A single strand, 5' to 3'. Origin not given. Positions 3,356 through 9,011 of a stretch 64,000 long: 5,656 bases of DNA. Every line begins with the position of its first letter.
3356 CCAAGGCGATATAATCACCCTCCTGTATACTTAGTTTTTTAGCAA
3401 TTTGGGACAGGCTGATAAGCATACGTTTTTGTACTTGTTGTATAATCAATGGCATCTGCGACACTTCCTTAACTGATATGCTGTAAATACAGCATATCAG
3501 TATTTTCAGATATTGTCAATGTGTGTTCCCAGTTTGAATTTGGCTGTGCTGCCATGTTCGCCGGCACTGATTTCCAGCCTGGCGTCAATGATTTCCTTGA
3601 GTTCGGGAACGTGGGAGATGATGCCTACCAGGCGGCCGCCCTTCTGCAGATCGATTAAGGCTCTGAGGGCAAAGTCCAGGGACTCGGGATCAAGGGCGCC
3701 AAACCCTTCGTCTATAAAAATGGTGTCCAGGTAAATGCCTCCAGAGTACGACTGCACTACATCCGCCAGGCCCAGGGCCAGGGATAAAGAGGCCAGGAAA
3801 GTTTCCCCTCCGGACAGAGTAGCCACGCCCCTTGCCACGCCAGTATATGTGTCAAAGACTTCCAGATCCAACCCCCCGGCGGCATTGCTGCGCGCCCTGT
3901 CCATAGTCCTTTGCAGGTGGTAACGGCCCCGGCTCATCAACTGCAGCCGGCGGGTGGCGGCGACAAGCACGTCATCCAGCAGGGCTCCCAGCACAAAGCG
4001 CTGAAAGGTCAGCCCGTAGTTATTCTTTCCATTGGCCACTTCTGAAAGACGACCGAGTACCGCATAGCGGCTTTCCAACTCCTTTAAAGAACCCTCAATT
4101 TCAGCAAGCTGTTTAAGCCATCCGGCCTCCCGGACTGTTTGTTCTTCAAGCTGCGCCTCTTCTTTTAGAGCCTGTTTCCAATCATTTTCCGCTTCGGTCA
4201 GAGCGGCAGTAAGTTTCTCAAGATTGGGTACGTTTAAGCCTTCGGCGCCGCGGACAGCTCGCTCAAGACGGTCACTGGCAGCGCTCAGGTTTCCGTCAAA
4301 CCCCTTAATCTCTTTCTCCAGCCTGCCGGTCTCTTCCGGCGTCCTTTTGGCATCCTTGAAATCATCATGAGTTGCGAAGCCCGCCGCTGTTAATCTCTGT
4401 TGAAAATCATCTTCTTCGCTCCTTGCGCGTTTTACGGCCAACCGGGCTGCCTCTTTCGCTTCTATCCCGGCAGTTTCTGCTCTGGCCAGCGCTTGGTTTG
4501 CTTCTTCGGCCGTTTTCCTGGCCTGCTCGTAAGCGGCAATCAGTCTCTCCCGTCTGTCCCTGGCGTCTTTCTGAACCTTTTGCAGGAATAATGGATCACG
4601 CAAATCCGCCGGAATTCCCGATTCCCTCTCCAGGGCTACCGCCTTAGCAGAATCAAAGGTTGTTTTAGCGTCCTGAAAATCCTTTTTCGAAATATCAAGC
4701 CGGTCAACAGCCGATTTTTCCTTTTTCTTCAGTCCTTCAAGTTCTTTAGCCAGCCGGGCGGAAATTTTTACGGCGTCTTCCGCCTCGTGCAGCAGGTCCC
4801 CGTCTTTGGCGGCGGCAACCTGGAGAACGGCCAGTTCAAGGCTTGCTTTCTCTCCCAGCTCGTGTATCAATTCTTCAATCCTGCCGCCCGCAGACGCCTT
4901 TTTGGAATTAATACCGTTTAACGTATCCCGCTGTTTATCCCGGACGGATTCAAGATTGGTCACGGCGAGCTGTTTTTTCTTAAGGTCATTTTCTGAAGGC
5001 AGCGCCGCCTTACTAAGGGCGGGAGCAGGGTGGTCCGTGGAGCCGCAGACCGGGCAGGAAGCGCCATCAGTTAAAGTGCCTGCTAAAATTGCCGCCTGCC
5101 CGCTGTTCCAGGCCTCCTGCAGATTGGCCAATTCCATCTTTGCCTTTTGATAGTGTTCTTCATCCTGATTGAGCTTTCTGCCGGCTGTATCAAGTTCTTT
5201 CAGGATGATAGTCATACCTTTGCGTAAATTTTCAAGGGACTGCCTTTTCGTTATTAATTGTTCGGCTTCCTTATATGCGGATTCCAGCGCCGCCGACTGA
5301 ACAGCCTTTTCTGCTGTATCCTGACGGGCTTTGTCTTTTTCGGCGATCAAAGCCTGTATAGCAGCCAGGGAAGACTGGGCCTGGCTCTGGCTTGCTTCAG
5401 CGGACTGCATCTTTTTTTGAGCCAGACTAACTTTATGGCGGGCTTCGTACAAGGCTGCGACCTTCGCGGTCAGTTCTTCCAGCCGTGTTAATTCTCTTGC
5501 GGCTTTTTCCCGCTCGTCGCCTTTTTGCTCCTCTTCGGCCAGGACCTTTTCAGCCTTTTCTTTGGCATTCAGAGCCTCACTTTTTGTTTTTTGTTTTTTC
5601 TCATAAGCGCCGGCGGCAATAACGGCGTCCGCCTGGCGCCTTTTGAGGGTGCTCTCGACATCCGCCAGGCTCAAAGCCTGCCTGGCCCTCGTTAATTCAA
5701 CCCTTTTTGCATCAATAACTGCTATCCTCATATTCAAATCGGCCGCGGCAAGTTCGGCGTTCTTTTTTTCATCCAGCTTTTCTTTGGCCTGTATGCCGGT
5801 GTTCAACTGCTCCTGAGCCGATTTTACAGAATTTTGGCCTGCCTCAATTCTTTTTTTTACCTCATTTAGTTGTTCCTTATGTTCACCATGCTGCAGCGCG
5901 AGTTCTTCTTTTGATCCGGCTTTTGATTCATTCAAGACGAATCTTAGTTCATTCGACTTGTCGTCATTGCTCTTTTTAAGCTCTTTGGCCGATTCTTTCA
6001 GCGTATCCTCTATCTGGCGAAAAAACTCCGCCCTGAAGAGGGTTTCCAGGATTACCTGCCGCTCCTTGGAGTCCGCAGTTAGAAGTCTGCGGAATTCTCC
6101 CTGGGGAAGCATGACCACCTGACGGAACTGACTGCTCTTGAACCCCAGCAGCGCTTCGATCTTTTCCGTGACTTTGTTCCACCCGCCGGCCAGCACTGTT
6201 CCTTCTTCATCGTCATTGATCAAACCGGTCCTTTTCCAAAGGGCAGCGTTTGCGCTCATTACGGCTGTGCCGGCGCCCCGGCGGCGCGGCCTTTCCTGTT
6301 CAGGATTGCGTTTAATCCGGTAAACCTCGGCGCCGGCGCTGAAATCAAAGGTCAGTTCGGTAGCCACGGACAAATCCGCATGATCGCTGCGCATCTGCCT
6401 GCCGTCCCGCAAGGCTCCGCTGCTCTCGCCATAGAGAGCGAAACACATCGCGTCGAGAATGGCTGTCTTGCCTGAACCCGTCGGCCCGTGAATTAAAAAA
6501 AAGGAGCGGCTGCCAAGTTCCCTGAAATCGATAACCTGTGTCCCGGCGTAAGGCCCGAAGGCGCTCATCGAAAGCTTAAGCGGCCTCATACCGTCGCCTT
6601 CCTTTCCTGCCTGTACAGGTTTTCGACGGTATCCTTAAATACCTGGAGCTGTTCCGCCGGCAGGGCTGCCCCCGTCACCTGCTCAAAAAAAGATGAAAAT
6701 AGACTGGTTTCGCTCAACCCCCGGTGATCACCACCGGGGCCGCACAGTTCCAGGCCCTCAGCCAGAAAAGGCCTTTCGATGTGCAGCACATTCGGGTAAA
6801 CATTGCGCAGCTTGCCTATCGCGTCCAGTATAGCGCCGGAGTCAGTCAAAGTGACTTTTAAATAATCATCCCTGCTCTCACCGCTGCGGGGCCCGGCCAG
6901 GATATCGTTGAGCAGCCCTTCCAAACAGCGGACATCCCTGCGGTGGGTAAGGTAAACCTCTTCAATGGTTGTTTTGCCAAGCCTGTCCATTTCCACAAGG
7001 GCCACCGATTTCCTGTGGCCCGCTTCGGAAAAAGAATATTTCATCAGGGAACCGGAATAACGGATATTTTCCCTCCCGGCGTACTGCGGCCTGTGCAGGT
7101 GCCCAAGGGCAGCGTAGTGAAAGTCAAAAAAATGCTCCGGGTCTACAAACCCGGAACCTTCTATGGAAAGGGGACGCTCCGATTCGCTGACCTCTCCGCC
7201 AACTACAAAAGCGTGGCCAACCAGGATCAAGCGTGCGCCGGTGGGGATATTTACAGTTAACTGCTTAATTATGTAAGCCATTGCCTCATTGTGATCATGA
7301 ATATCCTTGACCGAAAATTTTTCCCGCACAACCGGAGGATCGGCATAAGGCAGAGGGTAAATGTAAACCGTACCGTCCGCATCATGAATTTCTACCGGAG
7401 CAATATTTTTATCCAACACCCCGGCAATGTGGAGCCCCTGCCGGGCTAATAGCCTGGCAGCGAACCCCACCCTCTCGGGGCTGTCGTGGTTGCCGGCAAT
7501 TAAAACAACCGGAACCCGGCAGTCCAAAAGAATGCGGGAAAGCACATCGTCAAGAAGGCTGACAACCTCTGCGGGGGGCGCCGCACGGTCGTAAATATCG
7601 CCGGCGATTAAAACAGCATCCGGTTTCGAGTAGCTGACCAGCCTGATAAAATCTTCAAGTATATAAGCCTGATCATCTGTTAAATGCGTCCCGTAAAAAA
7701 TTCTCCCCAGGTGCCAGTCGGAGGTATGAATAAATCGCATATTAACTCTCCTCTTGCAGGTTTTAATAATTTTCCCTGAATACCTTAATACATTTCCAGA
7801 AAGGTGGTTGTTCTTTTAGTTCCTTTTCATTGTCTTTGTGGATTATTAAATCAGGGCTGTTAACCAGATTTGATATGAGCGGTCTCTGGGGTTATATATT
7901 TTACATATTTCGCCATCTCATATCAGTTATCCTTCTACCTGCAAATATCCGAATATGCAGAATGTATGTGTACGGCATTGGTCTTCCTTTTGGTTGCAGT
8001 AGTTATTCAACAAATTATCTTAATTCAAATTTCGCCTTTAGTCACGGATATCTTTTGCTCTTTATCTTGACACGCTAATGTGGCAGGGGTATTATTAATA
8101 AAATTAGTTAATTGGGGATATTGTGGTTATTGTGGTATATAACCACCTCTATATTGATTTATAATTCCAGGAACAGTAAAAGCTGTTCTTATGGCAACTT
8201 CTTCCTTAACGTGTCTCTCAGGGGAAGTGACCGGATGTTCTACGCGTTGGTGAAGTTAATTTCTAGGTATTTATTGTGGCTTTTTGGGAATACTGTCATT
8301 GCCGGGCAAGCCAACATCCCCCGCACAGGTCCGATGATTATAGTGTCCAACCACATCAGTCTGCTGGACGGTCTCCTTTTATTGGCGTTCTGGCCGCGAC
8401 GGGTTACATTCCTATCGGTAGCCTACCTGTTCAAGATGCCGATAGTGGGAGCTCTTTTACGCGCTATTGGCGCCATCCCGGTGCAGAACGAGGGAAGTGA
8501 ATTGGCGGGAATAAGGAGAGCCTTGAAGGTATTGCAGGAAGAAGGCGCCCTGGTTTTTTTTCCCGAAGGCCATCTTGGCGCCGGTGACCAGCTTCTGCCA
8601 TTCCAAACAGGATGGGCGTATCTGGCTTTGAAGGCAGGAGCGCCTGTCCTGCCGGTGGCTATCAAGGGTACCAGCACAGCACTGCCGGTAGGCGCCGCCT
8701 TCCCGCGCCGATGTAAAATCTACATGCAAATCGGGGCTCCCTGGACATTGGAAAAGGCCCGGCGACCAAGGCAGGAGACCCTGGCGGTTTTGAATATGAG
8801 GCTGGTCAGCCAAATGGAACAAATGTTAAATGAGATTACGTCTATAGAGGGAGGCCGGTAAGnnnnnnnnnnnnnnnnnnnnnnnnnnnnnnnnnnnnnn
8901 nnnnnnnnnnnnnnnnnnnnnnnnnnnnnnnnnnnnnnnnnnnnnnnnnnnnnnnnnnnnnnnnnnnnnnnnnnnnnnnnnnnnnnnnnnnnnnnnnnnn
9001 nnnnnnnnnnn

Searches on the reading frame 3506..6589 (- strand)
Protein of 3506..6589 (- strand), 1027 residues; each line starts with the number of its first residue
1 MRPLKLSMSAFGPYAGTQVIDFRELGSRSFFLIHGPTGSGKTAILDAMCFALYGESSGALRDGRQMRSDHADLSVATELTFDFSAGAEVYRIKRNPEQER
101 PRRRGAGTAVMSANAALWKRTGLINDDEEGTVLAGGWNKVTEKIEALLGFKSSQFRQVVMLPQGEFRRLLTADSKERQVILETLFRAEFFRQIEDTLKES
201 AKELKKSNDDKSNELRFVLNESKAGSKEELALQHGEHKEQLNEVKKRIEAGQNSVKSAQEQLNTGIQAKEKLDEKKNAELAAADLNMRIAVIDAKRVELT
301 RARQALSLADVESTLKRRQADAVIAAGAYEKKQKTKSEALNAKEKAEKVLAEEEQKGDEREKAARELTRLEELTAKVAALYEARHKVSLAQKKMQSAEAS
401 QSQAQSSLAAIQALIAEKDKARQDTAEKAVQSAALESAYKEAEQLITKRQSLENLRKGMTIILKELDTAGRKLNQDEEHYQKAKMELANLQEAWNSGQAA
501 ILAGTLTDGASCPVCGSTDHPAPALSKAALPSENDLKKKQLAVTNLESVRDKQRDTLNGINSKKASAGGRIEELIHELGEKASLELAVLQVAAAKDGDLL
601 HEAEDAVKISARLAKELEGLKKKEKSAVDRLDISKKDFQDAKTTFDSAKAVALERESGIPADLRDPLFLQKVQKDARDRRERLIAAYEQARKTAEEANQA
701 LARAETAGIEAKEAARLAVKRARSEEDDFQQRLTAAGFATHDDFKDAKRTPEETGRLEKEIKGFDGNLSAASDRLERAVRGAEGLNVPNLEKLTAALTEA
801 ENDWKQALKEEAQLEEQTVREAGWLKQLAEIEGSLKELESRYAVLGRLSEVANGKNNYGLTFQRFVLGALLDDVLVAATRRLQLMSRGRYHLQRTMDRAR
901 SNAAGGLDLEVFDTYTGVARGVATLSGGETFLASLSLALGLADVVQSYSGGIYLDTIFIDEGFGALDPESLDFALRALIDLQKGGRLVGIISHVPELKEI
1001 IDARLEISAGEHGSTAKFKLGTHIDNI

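Call 50: search_protein_families(library=pfam, proteins=[window:3506-6589:-], max_evalue=0.001)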
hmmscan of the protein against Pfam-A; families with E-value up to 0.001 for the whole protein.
window:3506-6589:- (1027 aa): 4 families
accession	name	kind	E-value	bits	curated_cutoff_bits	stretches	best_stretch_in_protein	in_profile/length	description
PF13476.12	AAA_23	-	1e-12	49.6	27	1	5-249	1-194/201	AAA domain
PF13558.12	SbcC_Walker_B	-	4e-08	33.8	27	1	918-978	26-88/90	SbcC/RAD50-like, Walker B motif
PF02463.25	SMC_N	-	1.1e-07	31.9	40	1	7-64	6-60/220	RecF/RecN/SMC N terminal domain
PF13555.12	AAA_29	-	5.3e-06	26.5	27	1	10-56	8-50/61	P-loop containing region of AAA domain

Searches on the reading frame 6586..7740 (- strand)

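Call 50: search_protein_families(library=pfam, proteins=[window:6586-7740:-], max_evalue=0.001)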
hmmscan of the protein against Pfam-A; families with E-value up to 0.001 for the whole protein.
window:6586-7740:- (384 aa): 3 families
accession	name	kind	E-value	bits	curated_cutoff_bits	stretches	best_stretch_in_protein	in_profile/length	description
PF12320.13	SbcD_C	-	1.9e-14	54.3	24.4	1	268-355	3-93/94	Type 5 capsule protein repressor C-terminal domain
PF00149.33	Metallophos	-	3.7e-14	54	21.5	1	1-122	1-108/191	Calcineurin-like phosphoesterase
PF12850.12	Metallophos_2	-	2.1e-05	25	27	1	1-165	1-79/154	Calcineurin-like phosphoesterase superfamily domain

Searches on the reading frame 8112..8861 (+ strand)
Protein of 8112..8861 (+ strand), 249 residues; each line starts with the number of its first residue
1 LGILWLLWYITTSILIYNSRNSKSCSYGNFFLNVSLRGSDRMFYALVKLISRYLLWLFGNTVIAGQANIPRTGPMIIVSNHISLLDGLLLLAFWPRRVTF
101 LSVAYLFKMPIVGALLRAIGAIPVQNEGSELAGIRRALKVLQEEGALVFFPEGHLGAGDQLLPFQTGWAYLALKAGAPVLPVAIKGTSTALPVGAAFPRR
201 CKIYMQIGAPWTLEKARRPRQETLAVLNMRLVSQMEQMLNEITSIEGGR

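Call 49: search_protein_families(library=padloc, proteins=[window:8112-8861:+], max_evalue=0.001)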
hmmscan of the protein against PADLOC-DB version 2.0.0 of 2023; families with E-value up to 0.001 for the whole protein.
window:8112-8861:+ (249 aa): 0 families

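Call 50: search_protein_families(library=pfam, proteins=[window:8112-8861:+], max_evalue=0.001)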
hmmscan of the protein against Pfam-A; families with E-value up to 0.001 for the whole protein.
window:8112-8861:+ (249 aa): 1 family
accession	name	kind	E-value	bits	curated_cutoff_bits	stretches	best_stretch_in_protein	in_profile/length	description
PF01553.26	Acyltransferase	-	2.7e-25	89.1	23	1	63-185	4-132/132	Acyltransferase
